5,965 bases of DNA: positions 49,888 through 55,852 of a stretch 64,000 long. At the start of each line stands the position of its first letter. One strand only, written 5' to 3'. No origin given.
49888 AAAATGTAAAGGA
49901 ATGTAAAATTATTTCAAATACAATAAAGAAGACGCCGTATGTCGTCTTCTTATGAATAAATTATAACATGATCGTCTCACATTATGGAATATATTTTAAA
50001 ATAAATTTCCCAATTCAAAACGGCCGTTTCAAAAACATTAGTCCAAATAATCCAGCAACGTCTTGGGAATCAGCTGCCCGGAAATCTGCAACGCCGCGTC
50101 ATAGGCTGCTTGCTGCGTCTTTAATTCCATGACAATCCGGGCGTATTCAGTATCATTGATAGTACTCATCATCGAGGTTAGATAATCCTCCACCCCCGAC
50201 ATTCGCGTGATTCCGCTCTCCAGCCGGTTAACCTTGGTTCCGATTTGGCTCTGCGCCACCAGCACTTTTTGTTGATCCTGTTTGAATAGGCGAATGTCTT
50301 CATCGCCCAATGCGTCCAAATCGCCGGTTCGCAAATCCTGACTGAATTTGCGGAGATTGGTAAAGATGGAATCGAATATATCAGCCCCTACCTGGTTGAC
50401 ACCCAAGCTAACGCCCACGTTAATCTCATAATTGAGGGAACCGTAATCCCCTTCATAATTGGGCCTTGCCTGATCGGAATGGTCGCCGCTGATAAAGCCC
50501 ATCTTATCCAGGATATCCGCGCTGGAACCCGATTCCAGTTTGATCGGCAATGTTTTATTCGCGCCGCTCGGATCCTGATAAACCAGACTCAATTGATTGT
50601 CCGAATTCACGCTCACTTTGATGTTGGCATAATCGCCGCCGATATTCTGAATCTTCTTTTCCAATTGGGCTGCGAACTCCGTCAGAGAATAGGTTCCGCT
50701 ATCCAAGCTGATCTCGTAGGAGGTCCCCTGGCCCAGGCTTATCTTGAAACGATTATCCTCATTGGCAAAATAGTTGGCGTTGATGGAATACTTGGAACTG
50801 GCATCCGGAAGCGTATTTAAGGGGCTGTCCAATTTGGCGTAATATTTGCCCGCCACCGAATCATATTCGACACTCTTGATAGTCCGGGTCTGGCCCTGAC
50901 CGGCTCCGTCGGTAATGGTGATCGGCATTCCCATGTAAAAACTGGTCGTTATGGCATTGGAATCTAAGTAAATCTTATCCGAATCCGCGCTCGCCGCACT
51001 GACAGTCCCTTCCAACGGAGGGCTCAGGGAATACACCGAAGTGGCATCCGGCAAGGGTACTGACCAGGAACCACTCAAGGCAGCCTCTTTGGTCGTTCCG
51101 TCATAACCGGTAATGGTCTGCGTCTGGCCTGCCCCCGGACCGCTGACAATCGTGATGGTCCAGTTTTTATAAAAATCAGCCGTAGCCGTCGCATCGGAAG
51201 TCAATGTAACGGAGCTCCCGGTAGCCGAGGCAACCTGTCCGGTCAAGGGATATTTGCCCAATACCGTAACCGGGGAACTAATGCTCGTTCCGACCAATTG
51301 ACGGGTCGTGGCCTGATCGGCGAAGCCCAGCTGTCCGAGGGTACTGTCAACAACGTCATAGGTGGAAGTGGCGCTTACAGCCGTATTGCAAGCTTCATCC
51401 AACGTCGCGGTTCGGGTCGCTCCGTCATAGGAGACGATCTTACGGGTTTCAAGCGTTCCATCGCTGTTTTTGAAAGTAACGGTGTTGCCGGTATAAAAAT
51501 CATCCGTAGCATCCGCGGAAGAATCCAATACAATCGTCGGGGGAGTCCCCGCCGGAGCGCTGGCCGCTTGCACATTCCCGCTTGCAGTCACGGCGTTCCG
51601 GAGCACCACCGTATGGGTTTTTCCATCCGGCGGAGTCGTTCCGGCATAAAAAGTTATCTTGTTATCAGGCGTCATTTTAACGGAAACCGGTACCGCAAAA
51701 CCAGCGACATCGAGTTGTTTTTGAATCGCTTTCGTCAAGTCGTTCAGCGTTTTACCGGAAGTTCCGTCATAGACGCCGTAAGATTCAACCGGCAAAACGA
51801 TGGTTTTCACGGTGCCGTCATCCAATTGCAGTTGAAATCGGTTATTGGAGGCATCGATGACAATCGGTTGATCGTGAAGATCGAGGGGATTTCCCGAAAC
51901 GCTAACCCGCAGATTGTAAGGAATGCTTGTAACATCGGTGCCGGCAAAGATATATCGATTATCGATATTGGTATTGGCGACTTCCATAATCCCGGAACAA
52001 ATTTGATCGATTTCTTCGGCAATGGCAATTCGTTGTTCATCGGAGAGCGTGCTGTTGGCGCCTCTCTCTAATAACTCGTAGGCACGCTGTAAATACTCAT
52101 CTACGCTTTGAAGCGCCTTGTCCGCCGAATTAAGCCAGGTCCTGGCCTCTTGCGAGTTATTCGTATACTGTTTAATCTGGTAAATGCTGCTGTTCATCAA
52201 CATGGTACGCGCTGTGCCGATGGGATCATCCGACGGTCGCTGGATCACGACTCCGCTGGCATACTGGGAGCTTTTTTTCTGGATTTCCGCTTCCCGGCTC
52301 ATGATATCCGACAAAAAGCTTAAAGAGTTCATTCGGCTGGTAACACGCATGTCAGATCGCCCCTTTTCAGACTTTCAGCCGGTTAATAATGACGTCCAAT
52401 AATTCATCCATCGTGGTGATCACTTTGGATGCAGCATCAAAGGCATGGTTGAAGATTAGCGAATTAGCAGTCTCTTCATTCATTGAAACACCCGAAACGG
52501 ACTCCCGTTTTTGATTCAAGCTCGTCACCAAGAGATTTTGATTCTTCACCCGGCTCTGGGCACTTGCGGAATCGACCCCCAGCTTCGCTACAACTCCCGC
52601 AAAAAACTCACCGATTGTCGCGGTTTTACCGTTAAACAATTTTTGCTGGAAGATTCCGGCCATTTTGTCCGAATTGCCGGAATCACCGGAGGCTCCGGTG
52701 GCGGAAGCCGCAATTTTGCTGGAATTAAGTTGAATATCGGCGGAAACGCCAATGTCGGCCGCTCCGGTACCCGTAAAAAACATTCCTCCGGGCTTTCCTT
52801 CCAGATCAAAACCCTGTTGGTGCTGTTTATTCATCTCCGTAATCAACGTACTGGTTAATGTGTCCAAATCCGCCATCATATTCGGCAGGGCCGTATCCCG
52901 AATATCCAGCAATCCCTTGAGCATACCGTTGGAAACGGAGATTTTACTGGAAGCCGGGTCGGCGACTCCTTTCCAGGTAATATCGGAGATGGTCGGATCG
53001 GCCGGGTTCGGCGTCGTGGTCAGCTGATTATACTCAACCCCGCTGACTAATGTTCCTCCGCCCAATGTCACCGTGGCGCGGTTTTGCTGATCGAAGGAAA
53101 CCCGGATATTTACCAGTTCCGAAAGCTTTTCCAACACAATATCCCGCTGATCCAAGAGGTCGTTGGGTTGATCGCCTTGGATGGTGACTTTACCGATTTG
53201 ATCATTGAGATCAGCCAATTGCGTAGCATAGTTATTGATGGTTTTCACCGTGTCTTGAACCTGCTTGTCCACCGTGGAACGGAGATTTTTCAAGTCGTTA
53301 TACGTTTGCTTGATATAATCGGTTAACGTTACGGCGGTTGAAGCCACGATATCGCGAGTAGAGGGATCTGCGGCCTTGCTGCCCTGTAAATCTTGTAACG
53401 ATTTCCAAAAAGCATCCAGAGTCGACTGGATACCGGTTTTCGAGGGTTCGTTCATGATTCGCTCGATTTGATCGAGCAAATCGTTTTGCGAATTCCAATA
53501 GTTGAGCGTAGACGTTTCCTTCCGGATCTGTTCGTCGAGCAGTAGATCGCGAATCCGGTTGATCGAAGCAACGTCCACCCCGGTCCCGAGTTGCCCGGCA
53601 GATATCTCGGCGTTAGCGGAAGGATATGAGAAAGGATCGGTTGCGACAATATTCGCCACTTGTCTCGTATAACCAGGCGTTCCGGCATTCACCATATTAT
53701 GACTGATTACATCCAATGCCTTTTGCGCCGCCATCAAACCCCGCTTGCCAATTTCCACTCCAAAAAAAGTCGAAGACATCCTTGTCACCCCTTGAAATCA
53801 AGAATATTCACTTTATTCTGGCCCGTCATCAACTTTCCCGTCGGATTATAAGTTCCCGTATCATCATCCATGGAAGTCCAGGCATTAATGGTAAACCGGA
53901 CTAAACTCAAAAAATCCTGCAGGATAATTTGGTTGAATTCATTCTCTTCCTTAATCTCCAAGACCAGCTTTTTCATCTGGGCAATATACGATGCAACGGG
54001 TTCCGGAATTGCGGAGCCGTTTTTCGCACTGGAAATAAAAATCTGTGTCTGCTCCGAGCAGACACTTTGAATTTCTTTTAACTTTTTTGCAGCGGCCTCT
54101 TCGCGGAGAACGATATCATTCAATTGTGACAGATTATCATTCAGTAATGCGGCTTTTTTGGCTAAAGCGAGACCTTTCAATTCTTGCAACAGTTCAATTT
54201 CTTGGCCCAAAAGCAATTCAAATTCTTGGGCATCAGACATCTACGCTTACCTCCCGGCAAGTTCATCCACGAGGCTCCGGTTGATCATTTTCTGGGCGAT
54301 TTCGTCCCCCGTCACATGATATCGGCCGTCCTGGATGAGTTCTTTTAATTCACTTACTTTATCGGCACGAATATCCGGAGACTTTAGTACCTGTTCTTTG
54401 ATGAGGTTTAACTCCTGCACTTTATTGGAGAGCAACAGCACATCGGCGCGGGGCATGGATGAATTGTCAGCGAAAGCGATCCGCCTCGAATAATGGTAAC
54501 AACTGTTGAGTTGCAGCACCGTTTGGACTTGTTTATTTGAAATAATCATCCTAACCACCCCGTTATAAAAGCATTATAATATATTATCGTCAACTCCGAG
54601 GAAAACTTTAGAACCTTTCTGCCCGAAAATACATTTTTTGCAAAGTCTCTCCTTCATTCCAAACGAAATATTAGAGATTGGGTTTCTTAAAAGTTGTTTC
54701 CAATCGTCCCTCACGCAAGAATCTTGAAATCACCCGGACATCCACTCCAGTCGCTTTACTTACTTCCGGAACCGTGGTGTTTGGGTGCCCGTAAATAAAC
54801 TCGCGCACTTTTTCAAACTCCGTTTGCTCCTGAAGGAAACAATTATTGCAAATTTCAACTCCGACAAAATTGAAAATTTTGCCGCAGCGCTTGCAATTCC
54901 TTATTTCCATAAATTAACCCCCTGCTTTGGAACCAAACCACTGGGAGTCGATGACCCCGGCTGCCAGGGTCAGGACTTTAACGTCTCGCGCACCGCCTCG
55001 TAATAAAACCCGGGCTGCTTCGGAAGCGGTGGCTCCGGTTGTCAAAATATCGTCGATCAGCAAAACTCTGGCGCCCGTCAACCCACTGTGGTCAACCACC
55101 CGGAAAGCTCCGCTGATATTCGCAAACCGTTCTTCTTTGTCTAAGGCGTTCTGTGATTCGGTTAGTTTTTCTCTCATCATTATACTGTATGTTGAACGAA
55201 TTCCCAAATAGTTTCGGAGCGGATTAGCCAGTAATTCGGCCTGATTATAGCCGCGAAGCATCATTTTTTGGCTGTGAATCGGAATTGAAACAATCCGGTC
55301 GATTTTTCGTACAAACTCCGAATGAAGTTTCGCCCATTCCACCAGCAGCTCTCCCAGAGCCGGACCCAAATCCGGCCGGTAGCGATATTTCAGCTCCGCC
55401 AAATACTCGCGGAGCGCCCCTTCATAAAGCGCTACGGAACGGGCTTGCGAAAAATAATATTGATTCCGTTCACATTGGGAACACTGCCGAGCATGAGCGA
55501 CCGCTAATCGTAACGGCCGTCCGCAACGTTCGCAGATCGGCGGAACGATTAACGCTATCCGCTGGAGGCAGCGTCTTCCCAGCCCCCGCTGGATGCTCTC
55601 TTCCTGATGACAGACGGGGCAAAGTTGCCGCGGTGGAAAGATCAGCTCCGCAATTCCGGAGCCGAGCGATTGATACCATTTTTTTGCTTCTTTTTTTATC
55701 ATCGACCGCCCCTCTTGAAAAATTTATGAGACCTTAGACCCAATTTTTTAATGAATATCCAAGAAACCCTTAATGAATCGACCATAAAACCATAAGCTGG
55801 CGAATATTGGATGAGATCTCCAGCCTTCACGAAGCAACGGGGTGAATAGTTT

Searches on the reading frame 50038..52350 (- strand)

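Call 12: search_protein_families(library=pfam, proteins=[window:50038-52350:-])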
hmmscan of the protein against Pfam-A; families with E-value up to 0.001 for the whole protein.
window:50038-52350:- (770 aa): 1 family
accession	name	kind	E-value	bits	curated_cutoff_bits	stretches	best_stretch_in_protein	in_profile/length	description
PF00669.25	Flagellin_N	-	2.7e-19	70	26.6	1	5-138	3-137/139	Bacterial flagellin N-terminal helical region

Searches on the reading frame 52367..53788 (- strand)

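Call 12: search_protein_families(library=pfam, proteins=[window:52367-53788:-])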
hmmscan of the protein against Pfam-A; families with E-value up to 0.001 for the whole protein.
window:52367-53788:- (473 aa): 3 families
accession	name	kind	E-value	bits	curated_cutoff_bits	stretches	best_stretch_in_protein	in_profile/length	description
PF22638.1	FlgK_D1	-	5.8e-67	226.1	28.6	1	105-338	1-233/233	Flagellar hook-associated protein FlgK helical domain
PF06429.18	Flg_bbr_C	-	4.6e-08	32.9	23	1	430-469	6-45/46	Flagellar basal body rod FlgEFG protein C-terminal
PF00460.25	Flg_bb_rod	-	3.8e-05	24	20.7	1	14-41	4-31/31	Flagella basal body rod protein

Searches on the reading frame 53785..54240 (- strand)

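Call 71: search_protein_families(library=pfam, proteins=[window:53785-54240:-])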
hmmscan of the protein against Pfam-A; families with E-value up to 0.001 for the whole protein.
window:53785-54240:- (151 aa): 1 family
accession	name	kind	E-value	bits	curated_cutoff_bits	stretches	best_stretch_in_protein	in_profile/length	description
PF05130.17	FlgN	-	7.8e-15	56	30.5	1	1-137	1-145/147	FlgN protein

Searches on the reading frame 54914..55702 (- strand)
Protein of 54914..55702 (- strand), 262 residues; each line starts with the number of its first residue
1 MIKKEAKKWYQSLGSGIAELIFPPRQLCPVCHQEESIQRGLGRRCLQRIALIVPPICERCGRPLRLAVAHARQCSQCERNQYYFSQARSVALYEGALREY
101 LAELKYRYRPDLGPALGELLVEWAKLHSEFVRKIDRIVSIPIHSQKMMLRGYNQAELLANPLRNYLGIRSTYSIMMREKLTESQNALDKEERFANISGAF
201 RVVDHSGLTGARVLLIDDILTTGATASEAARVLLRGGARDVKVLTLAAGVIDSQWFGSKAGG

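Call 71: search_protein_families(library=pfam, proteins=[window:54914-55702:-])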
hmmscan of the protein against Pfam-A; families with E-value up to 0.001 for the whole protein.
window:54914-55702:- (262 aa): 2 families
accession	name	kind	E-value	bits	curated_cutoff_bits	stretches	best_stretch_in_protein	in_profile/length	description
PF18912.6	DZR_2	-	9.4e-10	38.6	27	1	18-77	2-55/56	Double zinc ribbon domain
PF00156.33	Pribosyltran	-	2.7e-06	27.2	26.3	1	203-248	80-125/158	Phosphoribosyl transferase domain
